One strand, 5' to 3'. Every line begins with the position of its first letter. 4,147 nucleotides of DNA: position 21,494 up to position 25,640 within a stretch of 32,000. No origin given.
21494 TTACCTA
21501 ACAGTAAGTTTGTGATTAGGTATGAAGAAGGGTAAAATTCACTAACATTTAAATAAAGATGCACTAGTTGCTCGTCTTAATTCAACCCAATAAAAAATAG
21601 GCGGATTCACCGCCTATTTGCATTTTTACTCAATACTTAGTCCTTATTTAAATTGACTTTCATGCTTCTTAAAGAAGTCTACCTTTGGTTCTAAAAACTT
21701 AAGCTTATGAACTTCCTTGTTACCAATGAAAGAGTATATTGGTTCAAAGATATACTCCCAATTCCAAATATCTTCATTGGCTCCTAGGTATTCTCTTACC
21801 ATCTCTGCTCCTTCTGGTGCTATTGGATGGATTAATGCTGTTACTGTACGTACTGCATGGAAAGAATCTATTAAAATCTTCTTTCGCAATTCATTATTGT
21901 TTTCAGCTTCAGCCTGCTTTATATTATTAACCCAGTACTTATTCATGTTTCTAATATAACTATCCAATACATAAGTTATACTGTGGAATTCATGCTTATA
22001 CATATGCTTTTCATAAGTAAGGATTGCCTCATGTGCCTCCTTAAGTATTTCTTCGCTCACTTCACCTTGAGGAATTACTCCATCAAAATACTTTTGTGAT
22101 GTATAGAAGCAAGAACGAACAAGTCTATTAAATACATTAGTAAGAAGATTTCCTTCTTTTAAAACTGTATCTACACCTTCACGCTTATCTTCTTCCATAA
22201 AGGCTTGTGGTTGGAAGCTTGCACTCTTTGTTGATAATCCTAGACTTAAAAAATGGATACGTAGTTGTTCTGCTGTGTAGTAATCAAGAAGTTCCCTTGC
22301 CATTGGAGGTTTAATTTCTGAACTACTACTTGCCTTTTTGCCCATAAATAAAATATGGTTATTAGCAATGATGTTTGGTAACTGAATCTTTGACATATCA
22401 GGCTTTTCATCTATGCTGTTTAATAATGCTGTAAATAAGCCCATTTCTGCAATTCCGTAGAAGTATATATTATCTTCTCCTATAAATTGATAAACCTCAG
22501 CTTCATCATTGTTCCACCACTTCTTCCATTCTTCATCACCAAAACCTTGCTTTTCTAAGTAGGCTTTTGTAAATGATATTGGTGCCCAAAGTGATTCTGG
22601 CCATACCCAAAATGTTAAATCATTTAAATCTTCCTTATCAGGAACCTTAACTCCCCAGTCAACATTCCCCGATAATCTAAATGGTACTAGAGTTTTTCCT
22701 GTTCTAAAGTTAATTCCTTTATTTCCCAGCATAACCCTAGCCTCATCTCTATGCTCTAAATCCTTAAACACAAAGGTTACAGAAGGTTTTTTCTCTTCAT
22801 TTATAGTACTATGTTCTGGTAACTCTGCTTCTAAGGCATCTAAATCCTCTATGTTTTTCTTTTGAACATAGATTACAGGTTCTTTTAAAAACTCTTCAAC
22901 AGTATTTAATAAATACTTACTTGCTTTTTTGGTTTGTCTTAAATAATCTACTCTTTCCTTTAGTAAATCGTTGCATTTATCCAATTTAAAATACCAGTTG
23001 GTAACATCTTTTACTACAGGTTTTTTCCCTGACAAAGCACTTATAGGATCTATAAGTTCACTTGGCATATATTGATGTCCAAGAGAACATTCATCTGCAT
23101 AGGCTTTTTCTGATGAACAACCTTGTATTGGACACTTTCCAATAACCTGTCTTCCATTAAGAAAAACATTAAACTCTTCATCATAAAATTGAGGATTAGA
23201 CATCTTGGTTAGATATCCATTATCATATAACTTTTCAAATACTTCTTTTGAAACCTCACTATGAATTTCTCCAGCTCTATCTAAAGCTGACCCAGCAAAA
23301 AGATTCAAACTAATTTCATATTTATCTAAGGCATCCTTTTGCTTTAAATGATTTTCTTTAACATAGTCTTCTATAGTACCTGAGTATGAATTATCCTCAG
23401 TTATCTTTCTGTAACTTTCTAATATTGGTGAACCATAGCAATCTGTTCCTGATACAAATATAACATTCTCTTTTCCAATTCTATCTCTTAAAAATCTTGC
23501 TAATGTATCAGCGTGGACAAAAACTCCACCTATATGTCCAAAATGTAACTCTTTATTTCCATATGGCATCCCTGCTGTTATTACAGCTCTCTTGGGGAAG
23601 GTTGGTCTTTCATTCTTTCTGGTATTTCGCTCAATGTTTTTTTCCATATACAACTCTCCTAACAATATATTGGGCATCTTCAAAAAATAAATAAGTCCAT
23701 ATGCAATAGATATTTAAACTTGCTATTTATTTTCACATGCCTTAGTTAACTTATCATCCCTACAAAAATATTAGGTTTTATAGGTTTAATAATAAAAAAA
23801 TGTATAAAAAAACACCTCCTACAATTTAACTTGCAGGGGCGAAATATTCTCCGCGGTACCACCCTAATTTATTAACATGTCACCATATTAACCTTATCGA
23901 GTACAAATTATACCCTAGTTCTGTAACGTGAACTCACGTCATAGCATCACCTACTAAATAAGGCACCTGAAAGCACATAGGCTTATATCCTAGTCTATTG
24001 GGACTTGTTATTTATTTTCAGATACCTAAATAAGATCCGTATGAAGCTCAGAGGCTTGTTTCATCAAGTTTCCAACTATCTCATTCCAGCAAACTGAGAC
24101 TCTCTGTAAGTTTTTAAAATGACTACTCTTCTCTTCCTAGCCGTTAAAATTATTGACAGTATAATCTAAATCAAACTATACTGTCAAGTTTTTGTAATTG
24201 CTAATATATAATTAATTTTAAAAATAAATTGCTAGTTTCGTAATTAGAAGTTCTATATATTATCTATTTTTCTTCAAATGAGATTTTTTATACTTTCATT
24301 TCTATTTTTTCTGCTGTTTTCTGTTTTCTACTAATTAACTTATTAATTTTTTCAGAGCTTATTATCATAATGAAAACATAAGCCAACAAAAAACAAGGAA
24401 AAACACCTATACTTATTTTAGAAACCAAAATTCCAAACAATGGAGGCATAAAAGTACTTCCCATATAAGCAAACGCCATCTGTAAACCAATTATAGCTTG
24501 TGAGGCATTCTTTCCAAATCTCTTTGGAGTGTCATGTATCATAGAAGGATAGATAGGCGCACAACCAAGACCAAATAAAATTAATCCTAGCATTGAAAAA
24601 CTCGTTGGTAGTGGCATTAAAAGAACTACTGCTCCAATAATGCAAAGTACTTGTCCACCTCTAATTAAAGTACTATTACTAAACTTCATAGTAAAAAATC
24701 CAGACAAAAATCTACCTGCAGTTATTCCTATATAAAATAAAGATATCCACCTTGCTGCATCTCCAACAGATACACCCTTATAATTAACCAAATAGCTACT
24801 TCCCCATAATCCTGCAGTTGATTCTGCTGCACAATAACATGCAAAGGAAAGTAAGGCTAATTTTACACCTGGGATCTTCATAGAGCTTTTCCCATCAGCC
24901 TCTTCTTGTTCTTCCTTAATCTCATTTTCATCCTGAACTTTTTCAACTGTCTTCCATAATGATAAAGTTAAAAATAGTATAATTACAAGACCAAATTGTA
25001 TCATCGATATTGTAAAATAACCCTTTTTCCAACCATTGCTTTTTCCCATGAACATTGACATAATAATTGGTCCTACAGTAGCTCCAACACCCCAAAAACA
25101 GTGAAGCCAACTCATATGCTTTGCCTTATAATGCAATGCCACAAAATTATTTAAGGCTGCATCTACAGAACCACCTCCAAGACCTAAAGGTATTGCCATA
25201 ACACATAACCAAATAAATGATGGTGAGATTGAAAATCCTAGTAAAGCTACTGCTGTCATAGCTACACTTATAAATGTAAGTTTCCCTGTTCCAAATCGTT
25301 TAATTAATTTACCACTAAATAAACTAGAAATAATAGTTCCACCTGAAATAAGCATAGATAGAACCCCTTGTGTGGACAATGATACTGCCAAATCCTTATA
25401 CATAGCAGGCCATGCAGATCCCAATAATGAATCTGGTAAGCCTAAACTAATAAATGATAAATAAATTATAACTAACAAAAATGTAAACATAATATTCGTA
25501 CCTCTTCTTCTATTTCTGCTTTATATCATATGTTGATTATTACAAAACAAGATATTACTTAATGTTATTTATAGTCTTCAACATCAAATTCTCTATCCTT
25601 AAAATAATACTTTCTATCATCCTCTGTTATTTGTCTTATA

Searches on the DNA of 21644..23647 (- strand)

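Call 17: search_rna_families(sources=[L001, L002, L008], threshold=gathering, show_alignments=3)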
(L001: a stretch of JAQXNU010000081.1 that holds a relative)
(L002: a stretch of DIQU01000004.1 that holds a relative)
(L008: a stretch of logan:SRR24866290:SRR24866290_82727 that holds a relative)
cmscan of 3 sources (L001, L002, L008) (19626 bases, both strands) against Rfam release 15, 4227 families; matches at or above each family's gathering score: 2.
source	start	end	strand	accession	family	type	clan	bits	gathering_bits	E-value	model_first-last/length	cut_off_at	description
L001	2675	2961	+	RF00230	T-box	Cis-reg; leader;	-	113.3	93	8.8e-25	1-219/219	no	T-box leader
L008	970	1216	+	RF00230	T-box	Cis-reg; leader;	-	108.6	93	1.4e-23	1-219/219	no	T-box leader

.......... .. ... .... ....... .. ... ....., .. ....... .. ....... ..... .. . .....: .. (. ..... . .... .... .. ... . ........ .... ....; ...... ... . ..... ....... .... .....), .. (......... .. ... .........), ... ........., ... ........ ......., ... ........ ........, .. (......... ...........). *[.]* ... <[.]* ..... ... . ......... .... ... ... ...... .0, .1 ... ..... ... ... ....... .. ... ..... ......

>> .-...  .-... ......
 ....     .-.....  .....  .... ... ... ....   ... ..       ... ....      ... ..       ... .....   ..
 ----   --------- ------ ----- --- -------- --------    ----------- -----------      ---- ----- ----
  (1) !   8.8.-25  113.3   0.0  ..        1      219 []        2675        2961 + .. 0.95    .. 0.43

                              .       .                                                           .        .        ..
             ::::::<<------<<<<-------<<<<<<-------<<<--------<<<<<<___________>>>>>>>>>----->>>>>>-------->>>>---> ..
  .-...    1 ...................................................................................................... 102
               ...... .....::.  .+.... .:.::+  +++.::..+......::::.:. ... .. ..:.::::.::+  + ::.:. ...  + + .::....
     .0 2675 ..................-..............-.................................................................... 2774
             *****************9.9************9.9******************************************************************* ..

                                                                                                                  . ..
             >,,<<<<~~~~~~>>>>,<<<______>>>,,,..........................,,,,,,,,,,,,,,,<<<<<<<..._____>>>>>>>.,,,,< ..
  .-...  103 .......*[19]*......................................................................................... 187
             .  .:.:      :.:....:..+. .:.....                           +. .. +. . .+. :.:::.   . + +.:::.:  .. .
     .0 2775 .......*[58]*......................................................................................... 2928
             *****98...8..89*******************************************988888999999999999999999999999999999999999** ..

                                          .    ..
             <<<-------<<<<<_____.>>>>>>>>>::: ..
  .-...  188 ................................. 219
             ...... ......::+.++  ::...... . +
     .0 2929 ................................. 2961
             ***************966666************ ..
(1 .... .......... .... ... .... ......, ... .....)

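Call 21: search_rna_families(sources=[L011, L013, L014, L002], threshold=evalue, max_evalue=0.001, show_alignments=0)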
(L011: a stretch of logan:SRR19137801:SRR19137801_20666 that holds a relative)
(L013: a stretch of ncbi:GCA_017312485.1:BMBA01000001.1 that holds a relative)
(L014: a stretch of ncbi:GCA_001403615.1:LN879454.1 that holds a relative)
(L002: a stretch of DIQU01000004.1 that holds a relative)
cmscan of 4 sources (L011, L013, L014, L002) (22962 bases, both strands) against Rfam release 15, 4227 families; matches with E-value up to 0.001: 4.
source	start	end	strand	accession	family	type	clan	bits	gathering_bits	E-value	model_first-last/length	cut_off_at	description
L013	818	1063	+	RF00230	T-box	Cis-reg; leader;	-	98.3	93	7.3e-21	1-219/219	no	T-box leader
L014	1059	1408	+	RF00230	T-box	Cis-reg; leader;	-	97.6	93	1.2e-20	1-219/219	no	T-box leader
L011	1120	1383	+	RF00230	T-box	Cis-reg; leader;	-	94.7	93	6.3e-20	1-219/219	no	T-box leader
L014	481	556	+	RF00029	Intron_gpII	Intron;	-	58.8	40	1.9e-09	1-77/77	no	Group II catalytic intron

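Call 86: search_rna_families(sources=[L137, L138, L139], threshold=gathering, show_alignments=3)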
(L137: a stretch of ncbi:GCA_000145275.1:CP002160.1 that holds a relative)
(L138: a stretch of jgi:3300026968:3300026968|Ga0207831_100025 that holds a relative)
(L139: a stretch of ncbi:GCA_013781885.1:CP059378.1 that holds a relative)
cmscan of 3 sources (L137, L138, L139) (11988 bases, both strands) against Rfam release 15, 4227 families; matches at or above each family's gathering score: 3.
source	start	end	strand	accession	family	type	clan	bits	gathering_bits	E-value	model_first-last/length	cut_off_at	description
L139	696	940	+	RF00230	T-box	Cis-reg; leader;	-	108.7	93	8.3e-24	1-219/219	no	T-box leader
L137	683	927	+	RF00230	T-box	Cis-reg; leader;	-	105.9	93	4.3e-23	1-219/219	no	T-box leader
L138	639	891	+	RF00230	T-box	Cis-reg; leader;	-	105.7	93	4.7e-23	1-219/219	no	T-box leader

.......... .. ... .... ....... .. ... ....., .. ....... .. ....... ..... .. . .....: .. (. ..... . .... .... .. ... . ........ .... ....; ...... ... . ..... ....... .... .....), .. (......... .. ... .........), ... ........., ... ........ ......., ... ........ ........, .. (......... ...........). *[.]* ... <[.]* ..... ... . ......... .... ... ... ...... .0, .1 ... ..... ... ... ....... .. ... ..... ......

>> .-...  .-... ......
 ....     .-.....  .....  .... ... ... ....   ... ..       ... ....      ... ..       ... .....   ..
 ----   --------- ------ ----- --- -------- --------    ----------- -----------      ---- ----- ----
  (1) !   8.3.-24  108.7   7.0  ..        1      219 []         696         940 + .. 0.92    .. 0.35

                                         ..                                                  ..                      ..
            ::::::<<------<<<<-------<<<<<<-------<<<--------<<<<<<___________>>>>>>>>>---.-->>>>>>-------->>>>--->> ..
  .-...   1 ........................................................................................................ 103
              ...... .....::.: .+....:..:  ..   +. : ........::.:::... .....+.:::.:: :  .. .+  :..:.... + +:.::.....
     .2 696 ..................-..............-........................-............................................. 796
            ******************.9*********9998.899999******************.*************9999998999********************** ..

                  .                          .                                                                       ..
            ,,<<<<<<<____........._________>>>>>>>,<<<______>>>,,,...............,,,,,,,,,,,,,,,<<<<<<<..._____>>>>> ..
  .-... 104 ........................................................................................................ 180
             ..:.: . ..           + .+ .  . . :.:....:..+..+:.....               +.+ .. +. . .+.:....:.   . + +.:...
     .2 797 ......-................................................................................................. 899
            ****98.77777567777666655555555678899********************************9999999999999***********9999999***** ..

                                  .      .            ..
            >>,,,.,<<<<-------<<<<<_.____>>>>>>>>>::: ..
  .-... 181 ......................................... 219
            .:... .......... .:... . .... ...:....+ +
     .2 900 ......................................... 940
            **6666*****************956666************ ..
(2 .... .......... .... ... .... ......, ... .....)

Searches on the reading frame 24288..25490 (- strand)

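Call 57: search_protein_families(library=pfam, proteins=[window:24288-25490:-], max_evalue=0.00001)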
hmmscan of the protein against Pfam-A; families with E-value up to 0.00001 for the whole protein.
window:24288-25490:- (400 aa): 1 family
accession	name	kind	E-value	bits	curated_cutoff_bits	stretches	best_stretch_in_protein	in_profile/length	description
PF07690.21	MFS_1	-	4e-37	128.4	33.4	2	10-349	2-347/347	Major Facilitator Superfamily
